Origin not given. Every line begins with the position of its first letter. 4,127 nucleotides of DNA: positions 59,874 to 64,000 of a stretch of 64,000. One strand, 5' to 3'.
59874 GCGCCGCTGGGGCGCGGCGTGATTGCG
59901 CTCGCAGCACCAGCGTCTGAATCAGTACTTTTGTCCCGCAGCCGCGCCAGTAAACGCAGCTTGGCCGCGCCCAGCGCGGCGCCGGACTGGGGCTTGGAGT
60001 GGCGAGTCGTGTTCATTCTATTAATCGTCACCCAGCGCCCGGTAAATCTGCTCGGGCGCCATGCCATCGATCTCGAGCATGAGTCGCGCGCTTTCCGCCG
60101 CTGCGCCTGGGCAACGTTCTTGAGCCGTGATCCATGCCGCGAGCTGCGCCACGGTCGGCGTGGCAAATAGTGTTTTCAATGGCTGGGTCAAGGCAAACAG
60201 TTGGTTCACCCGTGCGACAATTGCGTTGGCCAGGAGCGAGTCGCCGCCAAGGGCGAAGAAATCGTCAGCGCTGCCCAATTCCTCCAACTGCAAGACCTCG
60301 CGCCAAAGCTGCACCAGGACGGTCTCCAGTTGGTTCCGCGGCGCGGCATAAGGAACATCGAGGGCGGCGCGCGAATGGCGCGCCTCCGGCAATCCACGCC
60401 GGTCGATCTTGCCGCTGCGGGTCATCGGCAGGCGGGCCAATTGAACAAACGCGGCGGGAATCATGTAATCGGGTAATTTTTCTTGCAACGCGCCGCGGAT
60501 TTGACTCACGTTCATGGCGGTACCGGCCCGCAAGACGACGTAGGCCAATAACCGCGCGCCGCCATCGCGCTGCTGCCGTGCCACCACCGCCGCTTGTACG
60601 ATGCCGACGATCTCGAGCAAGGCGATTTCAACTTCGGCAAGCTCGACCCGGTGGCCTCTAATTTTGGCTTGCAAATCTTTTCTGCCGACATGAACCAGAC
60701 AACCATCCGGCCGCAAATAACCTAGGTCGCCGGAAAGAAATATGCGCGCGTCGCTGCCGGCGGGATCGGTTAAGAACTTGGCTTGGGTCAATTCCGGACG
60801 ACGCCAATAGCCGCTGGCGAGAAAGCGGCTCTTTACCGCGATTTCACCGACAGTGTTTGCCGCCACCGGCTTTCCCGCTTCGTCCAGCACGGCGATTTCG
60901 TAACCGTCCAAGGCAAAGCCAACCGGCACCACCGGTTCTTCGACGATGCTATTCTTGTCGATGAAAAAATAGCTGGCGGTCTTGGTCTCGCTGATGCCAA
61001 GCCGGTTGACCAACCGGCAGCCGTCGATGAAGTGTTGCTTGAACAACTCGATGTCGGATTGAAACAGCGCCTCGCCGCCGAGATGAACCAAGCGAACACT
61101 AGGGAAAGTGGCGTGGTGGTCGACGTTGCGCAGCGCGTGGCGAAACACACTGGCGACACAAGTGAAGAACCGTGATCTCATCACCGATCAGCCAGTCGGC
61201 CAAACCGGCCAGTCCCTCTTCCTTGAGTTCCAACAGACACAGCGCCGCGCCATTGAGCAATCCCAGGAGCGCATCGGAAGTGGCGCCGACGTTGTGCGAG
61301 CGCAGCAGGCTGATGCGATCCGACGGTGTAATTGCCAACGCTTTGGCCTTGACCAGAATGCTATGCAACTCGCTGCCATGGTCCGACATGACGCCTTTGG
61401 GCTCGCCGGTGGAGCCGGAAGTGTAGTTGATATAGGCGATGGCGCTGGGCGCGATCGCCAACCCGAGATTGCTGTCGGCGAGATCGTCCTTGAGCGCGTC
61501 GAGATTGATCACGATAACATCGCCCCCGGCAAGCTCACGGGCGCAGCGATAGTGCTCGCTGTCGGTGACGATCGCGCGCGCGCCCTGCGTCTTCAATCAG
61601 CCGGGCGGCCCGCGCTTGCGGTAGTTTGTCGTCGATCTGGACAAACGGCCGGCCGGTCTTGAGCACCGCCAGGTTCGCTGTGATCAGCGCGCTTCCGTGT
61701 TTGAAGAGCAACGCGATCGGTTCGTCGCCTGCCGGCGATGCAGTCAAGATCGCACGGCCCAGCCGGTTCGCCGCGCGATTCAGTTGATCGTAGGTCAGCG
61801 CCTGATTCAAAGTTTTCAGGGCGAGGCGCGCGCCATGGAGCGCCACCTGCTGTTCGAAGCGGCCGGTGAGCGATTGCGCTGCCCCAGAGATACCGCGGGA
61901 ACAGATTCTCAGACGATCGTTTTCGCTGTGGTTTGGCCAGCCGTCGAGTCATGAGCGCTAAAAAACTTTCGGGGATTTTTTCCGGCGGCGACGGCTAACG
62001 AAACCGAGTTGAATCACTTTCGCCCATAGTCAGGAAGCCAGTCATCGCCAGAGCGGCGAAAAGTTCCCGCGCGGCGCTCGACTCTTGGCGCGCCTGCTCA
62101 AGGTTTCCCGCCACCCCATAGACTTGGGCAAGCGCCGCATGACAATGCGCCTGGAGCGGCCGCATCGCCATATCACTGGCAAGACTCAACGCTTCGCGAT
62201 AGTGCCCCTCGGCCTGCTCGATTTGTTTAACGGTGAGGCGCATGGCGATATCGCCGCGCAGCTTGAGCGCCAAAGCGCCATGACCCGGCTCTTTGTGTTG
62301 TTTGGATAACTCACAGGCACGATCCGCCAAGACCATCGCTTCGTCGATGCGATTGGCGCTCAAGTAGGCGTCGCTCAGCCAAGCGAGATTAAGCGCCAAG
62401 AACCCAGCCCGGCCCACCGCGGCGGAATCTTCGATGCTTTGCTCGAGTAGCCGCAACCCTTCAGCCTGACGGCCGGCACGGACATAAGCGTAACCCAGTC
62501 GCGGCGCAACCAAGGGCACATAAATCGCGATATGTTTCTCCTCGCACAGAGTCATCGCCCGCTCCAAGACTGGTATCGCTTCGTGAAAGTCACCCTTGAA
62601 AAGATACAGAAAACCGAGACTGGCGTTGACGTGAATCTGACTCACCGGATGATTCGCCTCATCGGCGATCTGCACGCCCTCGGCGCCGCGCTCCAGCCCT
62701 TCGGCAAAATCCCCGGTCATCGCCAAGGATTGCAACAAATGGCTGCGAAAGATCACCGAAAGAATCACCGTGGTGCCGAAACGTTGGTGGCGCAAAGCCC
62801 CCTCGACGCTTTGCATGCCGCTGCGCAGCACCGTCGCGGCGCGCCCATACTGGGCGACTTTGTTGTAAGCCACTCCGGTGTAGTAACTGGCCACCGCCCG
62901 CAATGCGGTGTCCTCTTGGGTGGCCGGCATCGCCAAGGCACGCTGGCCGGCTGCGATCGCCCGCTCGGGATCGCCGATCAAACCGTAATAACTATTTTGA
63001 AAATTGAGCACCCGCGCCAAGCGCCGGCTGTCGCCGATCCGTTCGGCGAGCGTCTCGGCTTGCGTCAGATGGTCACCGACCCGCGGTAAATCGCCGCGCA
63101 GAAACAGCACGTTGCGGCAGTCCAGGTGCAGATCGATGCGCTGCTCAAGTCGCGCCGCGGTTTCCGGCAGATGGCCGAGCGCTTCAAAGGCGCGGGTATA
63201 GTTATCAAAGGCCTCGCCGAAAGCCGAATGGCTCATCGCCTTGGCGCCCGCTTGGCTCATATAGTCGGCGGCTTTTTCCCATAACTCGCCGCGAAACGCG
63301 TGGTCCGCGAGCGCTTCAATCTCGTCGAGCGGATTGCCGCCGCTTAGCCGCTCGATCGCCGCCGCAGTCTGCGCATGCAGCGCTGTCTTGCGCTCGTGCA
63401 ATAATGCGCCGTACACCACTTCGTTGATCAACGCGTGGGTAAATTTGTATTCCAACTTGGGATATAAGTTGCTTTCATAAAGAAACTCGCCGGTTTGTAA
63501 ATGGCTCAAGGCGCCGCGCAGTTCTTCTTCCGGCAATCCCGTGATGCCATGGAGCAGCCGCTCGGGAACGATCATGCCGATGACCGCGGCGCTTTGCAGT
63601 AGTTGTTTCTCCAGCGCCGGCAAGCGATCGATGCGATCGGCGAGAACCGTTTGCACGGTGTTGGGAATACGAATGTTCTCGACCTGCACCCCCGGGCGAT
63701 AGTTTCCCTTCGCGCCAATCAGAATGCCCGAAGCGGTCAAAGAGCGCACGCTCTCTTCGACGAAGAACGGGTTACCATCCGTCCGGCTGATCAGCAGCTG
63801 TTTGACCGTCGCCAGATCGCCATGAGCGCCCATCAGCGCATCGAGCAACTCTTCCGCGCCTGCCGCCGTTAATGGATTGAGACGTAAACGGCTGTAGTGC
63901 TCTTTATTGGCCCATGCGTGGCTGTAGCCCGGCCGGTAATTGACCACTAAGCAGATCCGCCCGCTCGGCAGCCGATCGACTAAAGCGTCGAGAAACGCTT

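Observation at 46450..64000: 17.5-kb single-strand array: STAND/TPR regulator, four-module NRPS ending in a terminal C domain (no TE), secreted hydrolase, Lys/Ala-rich protein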

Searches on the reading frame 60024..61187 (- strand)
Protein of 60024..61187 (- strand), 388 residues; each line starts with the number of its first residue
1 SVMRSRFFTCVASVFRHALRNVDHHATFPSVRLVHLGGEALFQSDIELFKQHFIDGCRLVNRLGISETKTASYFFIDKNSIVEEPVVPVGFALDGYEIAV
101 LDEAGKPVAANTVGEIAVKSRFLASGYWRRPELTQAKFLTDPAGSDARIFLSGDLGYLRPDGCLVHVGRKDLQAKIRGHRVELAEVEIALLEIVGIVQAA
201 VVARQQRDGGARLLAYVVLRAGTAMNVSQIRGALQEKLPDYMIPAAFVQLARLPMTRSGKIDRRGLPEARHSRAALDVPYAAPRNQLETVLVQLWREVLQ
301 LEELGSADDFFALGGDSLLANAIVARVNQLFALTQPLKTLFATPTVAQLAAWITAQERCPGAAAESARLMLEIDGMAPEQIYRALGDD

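Call 5: search_protein_families(library=pfam, proteins=[window:60024-61187:-], max_evalue=0.01)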
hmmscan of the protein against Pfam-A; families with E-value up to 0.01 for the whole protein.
window:60024-61187:- (388 aa): 3 families
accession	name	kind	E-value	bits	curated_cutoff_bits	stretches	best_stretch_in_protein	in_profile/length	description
PF00501.34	AMP-binding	-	1.7e-16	60.4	29.9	1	6-128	258-384/384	AMP-binding enzyme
PF00550.31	PP-binding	-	1.4e-13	51.3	20.8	1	290-353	2-67/67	Phosphopantetheine attachment site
PF13193.12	AMP-binding_C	-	2.3e-13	51.3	24.5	1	185-260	1-76/76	AMP-binding enzyme C-terminal domain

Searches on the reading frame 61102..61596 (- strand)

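Call 5: search_protein_families(library=pfam, proteins=[window:61102-61596:-], max_evalue=0.01)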
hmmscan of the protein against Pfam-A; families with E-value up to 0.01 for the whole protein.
window:61102-61596:- (165 aa): 1 family
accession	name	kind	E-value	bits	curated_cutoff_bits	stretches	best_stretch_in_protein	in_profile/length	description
PF00501.34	AMP-binding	-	7.9e-14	51.7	29.9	1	46-126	157-241/384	AMP-binding enzyme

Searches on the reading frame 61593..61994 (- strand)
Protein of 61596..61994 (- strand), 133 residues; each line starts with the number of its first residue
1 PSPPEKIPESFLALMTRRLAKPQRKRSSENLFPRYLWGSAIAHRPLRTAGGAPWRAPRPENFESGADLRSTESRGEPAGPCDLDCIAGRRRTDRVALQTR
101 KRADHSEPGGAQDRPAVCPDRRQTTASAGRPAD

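Call 5: search_protein_families(library=pfam, proteins=[window:61596-61994:-], max_evalue=0.01)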
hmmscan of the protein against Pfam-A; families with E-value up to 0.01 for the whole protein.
window:61596-61994:- (133 aa): 0 families

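Call 100: list_cluster_members(proteins=[window:61593-61952:-, window:43972-44427:-, window:13440-14126:-, window:12080-13492:-, window:48056-48601:-, window:48056-48586:-, window:48948-49763:-, window:60021-61184:-, window:54734-56425:-, window:53366-54697:-])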
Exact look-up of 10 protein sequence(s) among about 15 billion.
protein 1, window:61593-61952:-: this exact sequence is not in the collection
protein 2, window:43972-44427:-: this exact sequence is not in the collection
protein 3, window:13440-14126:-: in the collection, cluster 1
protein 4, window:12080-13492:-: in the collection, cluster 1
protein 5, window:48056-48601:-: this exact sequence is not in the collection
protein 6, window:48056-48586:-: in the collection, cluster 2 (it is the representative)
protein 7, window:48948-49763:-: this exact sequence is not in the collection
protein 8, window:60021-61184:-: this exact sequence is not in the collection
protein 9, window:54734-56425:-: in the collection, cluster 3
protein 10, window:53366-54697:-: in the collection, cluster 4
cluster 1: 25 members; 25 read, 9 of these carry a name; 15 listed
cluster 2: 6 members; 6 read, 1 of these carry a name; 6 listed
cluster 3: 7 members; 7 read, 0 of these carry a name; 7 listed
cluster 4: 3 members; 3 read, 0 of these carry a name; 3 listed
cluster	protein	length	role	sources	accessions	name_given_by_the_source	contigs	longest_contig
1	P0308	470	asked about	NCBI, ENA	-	-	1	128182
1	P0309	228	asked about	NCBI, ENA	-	-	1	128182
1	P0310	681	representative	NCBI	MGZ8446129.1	MAG: hydantoinase/oxoprolinase family protein [Candidatus Binatia bacterium]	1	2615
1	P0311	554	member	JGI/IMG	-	N-methylhydantoinase A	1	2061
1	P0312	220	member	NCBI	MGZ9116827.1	MAG: hypothetical protein ACXW3V_07785 [Methylocystis sp.]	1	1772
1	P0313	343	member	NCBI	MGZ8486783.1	MAG: hydantoinase/oxoprolinase N-terminal domain-containing protein, partial [Candidatus ...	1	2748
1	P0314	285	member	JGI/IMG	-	UDP-glucose 4-epimerase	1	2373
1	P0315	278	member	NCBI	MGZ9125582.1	MAG: hydantoinase/oxoprolinase family protein, partial [Candidatus Binatia bacterium]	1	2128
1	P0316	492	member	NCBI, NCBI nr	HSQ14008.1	MAG TPA: hydantoinase/oxoprolinase family protein, partial [Candidatus Deferrimicrobium ... | hydantoinase/oxoprolinase family protein [Candidatus Deferrimicrobium sp.]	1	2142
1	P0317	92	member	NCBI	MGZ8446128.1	MAG: GDP-mannose 4,6-dehydratase, partial [Candidatus Binatia bacterium]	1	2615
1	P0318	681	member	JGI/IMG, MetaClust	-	\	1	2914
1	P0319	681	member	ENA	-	-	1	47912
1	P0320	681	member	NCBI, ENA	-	-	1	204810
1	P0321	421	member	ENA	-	-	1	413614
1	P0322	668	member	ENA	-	-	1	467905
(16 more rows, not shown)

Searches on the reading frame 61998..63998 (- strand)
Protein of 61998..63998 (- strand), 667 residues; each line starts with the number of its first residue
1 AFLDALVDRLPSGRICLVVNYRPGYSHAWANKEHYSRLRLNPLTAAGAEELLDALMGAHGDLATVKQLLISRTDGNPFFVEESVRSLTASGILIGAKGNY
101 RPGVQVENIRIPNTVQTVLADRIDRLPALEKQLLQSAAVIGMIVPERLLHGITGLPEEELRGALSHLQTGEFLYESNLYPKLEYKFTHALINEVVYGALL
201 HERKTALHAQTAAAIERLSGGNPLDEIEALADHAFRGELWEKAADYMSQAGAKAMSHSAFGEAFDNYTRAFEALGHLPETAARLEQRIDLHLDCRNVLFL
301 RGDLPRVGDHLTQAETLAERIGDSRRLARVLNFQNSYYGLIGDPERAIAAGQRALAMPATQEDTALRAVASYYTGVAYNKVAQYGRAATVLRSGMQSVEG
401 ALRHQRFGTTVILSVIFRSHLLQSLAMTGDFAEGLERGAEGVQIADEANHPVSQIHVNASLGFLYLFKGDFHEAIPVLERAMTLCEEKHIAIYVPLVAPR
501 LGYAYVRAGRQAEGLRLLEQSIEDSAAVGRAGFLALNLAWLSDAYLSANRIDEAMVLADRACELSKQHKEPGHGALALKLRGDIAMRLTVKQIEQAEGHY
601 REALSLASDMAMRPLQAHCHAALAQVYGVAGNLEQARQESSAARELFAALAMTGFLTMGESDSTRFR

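Call 5: search_protein_families(library=pfam, proteins=[window:61998-63998:-], max_evalue=0.01)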
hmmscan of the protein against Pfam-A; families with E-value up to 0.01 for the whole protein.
window:61998-63998:- (667 aa): 8 families
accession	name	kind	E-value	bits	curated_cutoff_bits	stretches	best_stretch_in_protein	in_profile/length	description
PF13424.12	TPR_12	-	1.7e-13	51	30.1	1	425-487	13-77/77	Tetratricopeptide repeat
PF17874.7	TPR_MalT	-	2e-11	44.2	45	2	342-498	15-165/336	MalT-like TPR region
PF07719.23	TPR_2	-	4.5e-08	33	27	0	461-486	7-32/34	Tetratricopeptide repeat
PF13181.12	TPR_8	-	9e-08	32.1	25.7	0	458-486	4-32/34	Tetratricopeptide repeat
PF10602.15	RPN7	-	3.1e-06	27.4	29.6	1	267-392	52-137/174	26S proteasome subunit RPN7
PF13374.12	TPR_10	-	3.3e-05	24.2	27.5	0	460-487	7-34/42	Tetratricopeptide repeat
PF13428.12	TPR_14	-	8.3e-05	23.3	23.5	0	538-568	4-34/44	Tetratricopeptide repeat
PF12968.13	DUF3856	-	0.0073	16.7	27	0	520-562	40-82/143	Domain of Unknown Function (DUF3856)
